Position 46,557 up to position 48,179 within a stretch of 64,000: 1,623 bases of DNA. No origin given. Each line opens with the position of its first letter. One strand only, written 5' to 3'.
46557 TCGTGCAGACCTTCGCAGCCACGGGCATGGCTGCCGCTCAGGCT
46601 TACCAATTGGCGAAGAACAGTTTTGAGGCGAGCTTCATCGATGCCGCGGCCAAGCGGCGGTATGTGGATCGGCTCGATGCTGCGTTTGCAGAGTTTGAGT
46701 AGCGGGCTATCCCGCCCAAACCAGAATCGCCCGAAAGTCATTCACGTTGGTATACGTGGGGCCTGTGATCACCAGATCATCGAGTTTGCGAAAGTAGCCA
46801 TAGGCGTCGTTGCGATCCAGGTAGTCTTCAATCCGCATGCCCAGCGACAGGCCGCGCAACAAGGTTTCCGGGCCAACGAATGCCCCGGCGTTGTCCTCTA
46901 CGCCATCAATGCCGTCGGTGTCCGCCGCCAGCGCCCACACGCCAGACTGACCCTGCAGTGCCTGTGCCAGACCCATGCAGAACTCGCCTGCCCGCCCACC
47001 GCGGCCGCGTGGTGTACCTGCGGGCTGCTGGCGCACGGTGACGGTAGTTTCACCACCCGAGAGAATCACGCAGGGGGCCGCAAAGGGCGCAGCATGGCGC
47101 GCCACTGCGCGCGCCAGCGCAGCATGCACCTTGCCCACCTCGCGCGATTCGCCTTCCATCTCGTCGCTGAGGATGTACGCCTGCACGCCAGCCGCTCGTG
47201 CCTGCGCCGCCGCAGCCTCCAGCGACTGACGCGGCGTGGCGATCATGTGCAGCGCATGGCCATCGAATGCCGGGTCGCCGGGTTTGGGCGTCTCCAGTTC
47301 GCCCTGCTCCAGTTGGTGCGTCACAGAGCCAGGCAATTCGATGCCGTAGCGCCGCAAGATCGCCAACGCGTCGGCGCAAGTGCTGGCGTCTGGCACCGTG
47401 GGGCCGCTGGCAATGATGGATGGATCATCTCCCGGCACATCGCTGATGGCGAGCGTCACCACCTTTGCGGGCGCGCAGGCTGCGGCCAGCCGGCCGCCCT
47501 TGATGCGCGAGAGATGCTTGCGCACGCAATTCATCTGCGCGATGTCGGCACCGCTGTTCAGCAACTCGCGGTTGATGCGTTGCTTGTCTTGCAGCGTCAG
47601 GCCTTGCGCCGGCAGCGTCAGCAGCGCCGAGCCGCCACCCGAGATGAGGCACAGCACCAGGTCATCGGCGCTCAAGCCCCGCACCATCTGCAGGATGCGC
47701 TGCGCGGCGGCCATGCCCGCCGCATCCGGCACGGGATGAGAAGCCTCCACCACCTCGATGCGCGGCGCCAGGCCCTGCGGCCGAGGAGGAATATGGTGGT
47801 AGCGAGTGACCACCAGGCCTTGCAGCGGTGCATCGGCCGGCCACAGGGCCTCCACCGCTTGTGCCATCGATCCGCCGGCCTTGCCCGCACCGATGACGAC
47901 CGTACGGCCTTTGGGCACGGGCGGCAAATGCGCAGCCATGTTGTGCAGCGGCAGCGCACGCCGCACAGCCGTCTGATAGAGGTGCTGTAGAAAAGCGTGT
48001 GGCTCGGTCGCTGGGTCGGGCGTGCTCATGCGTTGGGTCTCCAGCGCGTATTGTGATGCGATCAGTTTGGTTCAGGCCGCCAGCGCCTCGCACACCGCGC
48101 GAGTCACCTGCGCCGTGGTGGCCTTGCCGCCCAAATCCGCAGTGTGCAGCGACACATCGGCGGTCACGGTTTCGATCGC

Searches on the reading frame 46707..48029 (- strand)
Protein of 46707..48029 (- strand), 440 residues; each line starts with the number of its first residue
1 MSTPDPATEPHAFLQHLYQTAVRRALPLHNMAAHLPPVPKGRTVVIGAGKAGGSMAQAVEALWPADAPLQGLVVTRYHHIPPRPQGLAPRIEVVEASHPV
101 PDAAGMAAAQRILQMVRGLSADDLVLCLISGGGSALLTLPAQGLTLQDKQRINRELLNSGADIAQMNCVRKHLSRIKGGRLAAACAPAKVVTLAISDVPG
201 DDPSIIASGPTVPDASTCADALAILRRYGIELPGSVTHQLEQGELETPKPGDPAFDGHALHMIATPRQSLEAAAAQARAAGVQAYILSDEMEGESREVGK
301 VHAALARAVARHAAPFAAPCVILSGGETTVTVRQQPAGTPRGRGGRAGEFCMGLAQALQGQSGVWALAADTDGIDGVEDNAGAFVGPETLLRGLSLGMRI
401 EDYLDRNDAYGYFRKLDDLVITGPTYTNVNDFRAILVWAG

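Call 20: search_protein_families(library=ncbifam, proteins=[window:46707-48029:-], max_evalue=0.00001)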
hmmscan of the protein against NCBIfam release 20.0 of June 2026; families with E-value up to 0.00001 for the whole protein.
window:46707-48029:- (440 aa): 2 families
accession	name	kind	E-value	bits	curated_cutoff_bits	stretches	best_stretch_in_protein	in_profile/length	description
NF041176.1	GlyK_Thmprot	equivalog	1e-70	239.1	550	1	41-431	35-390/397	glycerate 2-kinase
NF040791.1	gly_kin_Thpl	equivalog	1.7e-51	175.8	670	1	44-431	49-406/410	glycerate 2-kinase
